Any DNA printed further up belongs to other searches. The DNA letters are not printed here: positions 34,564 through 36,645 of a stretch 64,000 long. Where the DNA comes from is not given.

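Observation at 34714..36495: Eukaryote-type choline/carnitine acyltransferase-family enzyme embedded in a cyanobacterial NRPS operon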

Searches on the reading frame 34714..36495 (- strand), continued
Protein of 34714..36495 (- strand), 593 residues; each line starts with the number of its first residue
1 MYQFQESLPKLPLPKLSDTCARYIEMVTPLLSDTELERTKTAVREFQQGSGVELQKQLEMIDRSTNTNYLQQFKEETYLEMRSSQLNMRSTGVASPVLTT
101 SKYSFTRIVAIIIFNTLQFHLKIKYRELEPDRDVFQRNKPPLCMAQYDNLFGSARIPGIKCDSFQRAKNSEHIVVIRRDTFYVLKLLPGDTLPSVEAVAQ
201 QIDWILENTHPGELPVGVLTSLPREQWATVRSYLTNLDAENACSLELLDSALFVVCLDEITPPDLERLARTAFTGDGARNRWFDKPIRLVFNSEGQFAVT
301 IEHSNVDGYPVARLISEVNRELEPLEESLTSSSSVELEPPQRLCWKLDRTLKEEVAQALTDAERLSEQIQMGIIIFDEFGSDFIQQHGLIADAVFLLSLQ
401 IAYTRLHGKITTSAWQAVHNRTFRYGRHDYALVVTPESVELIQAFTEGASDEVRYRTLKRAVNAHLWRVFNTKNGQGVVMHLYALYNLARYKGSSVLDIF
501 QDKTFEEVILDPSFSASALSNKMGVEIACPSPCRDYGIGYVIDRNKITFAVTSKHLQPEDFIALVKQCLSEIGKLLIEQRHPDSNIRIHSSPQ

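Call 28: search_solved_structures(query=window:34714-36495:-, show_alignments=5, max_evalue=1e-51)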
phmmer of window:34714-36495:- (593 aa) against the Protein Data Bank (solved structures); distinct sequences matched with E-value up to 1e-51: 4.
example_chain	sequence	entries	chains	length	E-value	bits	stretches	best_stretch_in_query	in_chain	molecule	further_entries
2h4t_A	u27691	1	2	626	9.6e-57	195.9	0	137-573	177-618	Carnitine O-palmitoyltransferase II, mitochondrial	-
4eyw_A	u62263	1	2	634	1e-56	195.8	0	137-573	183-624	Carnitine O-palmitoyltransferase 2, mitochondrial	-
2deb_A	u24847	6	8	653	1.2e-56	195.6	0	137-573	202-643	Carnitine O-palmitoyltransferase II, mitochondrial | Carnitine O-palmitoyltransferase 2 | Carnitine O-palmitoyltransferase 2, mitochondrial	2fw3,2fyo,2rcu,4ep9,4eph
1nm8_A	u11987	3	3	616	4e-52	180.6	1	5-551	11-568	Carnitine O-acetyltransferase | carnitine acetyltransferase isoform 2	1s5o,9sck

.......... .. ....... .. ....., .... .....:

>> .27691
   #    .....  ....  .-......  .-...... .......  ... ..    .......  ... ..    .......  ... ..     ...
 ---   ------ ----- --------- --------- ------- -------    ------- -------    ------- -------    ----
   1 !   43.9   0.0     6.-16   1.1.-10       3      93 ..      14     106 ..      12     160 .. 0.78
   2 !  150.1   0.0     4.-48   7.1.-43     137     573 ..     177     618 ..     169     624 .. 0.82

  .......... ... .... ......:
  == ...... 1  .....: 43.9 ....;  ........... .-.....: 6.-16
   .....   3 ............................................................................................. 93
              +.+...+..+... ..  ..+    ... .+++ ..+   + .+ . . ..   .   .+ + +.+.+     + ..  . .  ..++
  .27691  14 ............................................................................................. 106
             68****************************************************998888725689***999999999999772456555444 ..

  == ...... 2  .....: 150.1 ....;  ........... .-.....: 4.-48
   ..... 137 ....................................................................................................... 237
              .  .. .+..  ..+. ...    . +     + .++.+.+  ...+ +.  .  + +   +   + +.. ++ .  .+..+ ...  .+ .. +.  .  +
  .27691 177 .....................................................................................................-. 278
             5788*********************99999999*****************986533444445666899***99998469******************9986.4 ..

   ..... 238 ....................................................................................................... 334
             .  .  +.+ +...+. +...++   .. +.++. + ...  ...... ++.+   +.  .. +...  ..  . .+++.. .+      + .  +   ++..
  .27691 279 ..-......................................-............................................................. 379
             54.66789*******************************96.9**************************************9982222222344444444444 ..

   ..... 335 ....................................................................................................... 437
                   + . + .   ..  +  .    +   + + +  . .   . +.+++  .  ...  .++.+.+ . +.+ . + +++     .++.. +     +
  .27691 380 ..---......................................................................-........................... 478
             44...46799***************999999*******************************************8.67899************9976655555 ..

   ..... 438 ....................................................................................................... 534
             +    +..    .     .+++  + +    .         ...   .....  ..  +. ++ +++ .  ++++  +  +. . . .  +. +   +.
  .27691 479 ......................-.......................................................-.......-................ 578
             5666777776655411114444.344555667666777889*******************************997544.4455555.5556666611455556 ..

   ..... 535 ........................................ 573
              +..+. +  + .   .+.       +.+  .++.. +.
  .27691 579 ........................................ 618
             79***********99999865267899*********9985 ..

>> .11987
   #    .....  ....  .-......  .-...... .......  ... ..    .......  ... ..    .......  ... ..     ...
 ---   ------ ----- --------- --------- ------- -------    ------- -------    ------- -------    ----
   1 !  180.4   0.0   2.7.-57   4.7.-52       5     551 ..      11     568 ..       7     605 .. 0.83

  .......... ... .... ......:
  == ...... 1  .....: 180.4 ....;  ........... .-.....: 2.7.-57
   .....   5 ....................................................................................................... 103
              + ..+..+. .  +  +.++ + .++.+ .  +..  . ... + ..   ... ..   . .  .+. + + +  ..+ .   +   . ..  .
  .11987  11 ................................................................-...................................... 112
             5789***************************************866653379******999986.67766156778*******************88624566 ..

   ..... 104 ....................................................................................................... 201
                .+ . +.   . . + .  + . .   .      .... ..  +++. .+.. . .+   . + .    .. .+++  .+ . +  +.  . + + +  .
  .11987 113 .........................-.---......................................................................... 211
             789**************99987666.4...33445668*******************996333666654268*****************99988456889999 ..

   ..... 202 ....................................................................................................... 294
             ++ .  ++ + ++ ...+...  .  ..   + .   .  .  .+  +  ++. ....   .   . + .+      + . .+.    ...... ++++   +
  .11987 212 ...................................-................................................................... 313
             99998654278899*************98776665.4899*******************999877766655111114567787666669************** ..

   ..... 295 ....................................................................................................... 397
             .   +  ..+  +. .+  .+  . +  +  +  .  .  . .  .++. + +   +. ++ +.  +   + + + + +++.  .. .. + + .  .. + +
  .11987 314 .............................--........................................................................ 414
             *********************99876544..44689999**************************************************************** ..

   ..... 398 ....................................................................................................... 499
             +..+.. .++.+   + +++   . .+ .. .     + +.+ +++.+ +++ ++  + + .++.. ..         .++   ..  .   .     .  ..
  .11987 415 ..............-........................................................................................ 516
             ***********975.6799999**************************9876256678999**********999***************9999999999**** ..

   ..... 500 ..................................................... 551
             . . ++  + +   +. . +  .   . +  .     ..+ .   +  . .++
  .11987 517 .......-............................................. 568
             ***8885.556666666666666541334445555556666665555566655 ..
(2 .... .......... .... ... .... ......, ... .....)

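Call 30: find_encoding_contigs(protein=P0005, flank=10000, max_places=2)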
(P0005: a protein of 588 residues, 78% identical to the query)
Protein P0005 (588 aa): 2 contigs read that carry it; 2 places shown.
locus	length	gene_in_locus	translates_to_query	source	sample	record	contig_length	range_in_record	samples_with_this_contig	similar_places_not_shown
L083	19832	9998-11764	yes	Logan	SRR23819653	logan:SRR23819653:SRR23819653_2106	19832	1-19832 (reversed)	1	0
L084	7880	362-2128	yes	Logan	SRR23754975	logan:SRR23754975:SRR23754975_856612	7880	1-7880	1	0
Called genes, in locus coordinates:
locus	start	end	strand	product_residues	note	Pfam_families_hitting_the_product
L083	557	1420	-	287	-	PF22814:WelO5 (weak)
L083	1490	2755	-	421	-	-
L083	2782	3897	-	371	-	PF04909:Amidohydro_2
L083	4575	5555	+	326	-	PF04055:Radical_SAM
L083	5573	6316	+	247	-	PF03781:FGE-sulfatase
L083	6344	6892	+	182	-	-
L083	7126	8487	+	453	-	PF01554:MatE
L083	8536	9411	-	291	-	PF22814:WelO5 (weak)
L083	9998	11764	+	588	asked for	PF00755:Carn_acyltransf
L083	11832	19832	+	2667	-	?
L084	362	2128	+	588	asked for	PF00755:Carn_acyltransf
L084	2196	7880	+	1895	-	?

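Call 31: find_encoding_contigs(protein=P0007, flank=10000, max_places=2)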
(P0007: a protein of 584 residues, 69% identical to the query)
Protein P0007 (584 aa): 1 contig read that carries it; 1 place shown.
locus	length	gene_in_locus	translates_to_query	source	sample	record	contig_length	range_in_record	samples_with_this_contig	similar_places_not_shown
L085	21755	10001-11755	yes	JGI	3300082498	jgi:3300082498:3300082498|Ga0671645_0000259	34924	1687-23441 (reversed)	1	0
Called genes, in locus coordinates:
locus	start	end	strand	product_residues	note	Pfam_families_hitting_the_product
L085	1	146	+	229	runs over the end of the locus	PF00106:adh_short, PF01370:Epimerase (faint), PF08659:KR (weak), PF13561:adh_short_C2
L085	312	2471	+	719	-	PF00117:GATase, PF07722:Peptidase_C26, PF04715:, PF00425:Chorismate_bind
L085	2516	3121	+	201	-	-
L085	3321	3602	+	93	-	PF01817:CM_2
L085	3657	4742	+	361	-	PF01063:Aminotran_4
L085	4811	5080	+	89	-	PF00583:Acetyltransf_1, PF13508:Acetyltransf_7, PF13673:Acetyltransf_10 (weak)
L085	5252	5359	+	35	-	-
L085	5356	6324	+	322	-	PF00850:Hist_deacetyl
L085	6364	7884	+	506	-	PF00501:AMP-binding, PF13193:AMP-binding_C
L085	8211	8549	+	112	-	-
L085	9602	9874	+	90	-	-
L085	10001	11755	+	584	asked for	PF00755:Carn_acyltransf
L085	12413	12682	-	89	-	-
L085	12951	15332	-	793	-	PF17897:VCPO_N, PF22778:VCPO_2nd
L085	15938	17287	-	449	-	-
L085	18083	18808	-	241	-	PF01609:DDE_Tnp_1 (weak)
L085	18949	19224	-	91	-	-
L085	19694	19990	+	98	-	PF01797:Y1_Tnp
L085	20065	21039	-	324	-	PF13384:HTH_23, PF13518:HTH_28, PF13551:HTH_29 (weak), PF13565:HTH_32, PF00665:rve, PF13683:rve_3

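Call 32: find_encoding_contigs(protein=P0008, flank=10000, max_places=2)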
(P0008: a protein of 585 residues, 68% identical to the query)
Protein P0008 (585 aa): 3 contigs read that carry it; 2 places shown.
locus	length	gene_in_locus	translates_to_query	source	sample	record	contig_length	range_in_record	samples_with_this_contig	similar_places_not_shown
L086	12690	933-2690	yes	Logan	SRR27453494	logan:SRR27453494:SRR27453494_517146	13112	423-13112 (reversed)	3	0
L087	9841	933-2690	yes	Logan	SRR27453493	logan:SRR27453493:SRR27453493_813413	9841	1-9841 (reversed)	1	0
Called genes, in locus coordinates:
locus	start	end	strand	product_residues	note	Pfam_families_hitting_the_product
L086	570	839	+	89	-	-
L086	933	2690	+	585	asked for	PF00755:Carn_acyltransf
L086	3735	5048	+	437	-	PF10282:Lactonase (faint)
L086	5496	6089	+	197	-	-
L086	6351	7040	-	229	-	PF00106:adh_short, PF01370:Epimerase (weak), PF08659:KR, PF23441:SDR (faint), PF13561:adh_short_C2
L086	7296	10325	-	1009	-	PF00501:AMP-binding, PF13193:AMP-binding_C, PF00550:PP-binding, PF01073:3Beta_HSD, PF01370:Epimerase, PF07993:NAD_binding_4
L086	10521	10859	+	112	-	-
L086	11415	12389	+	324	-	PF00850:Hist_deacetyl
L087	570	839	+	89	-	-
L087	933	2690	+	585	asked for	PF00755:Carn_acyltransf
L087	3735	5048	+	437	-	PF10282:Lactonase (faint)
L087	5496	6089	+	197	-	-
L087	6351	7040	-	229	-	PF00106:adh_short, PF01370:Epimerase (weak), PF08659:KR, PF23441:SDR (faint), PF13561:adh_short_C2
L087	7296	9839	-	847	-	?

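Call 33: search_protein_families(library=pfam, proteins=[L002:9360-9629:+, L085:9602-9874:+, L086:570-839:+, L004:19-3843:+, L004:3886-9849:+, L004:11837-12205:+, L083:11832-19832:+, L083:8536-9411:-], max_evalue=0.01)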
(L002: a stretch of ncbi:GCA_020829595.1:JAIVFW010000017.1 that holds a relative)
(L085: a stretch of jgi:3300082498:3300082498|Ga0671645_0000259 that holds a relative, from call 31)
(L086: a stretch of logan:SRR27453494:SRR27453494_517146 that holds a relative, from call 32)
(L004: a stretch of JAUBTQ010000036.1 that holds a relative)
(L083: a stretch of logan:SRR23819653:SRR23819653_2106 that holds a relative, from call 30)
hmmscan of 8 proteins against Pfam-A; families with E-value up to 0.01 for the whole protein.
L002:9360-9629:+ (89 aa): 0 families

L085:9602-9874:+ (90 aa): 1 family
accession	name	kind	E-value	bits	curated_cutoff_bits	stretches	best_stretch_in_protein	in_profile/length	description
PF00550.31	PP-binding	-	0.00018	22.1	20.8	1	29-82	14-64/67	Phosphopantetheine attachment site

L086:570-839:+ (89 aa): 1 family
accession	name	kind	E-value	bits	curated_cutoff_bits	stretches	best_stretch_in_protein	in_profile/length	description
PF00550.31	PP-binding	-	0.00044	20.9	20.8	1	20-82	6-64/67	Phosphopantetheine attachment site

L004:19-3843:+ (1274 aa): 4 families
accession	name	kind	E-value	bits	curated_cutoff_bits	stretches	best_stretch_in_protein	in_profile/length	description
PF00668.25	Condensation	-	3.2e-126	422.2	30.6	2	804-1249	3-443/456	Condensation domain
PF00501.34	AMP-binding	-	4.6e-78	263.1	29.9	1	216-566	1-384/384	AMP-binding enzyme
PF13193.12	AMP-binding_C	-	5e-17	63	24.5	1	625-699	1-76/76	AMP-binding enzyme C-terminal domain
PF00550.31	PP-binding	-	1.8e-14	54.1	20.8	1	728-787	3-65/67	Phosphopantetheine attachment site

L004:3886-9849:+ (1987 aa): 4 families
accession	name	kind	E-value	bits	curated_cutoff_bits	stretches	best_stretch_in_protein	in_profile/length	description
PF00668.25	Condensation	-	3.1e-254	844.1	30.6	3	14-459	2-456/456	Condensation domain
PF00501.34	AMP-binding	-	1.4e-101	340.5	29.9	1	479-827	1-384/384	AMP-binding enzyme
PF00550.31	PP-binding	-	1.9e-12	47.7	20.8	1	991-1051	2-65/67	Phosphopantetheine attachment site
PF13193.12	AMP-binding_C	-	5.9e-12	46.8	24.5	1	886-961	1-76/76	AMP-binding enzyme C-terminal domain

L004:11837-12205:+ (122 aa): 1 family
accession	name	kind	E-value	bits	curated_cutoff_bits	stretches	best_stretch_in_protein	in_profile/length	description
PF00668.25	Condensation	-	1.9e-09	37.2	30.6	1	10-85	122-199/456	Condensation domain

L083:11832-19832:+ (2667 aa): 26 families (the best 25 are shown)
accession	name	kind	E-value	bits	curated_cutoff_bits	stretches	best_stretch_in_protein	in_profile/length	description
PF23525.1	Methyltransf_36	-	2e-110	368.6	27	1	236-504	1-268/268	AprA MT2-like domain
PF00109.32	ketoacyl-synt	-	7.5e-100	334.1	20.8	1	842-1091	4-252/252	Beta-ketoacyl synthase, N-terminal domain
PF00698.26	Acyl_transf_1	-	1.8e-63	215.4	32.7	1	1371-1686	2-317/319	Acyl transferase domain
PF02801.28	Ketoacyl-synt_C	-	6.6e-46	155.6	20.8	1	1099-1216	1-118/119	Beta-ketoacyl synthase, C-terminal domain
PF14765.12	PS-DH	-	4.3e-38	130.9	23.7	1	1874-2027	4-162/166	Polyketide synthase dehydratase N-terminal domain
PF23589.2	WH_AprA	-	1.8e-31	109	27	1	133-223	1-94/94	AprA winged helix domain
PF23526.1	AprA_N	-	2.3e-28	98.6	27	1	1-67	1-67/67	AprA N-terminal domain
PF21089.3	PKS_DH_N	-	3e-27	95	27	1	1739-1841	1-102/103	Polyketide synthase dehydratase domain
PF22621.2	CurL-like_PKS_C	-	1.4e-25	89.5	27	1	1283-1346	1-64/64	CurL-like, PKS C-terminal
PF08242.18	Methyltransf_12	-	1e-22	81.1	30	1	2255-2355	1-98/98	Methyltransferase domain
PF22336.2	RhiE-like_linker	-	6.3e-15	55.3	27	1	1287-1352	2-66/67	RhiE-like, KS-MAT linker domain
PF13489.12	Methyltransf_23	-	3e-14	53.5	27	1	2236-2407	10-160/164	Methyltransferase domain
PF13847.12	Methyltransf_31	-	2.1e-13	50.6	27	1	2252-2360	5-112/145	Methyltransferase domain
PF16197.11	KAsynt_C_assoc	-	7.8e-13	49.2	33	1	1235-1331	18-107/111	Ketoacyl-synthetase C-terminal extension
PF13649.12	Methyltransf_25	-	6.1e-12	46.5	27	1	2254-2353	1-97/97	Methyltransferase domain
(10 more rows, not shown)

L083:8536-9411:- (291 aa): 1 family
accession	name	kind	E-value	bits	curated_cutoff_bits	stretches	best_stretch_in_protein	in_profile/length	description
PF22814.2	WelO5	-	0.00038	20.5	27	1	38-290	18-276/277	Carrier-protein-independent halogenase WelO5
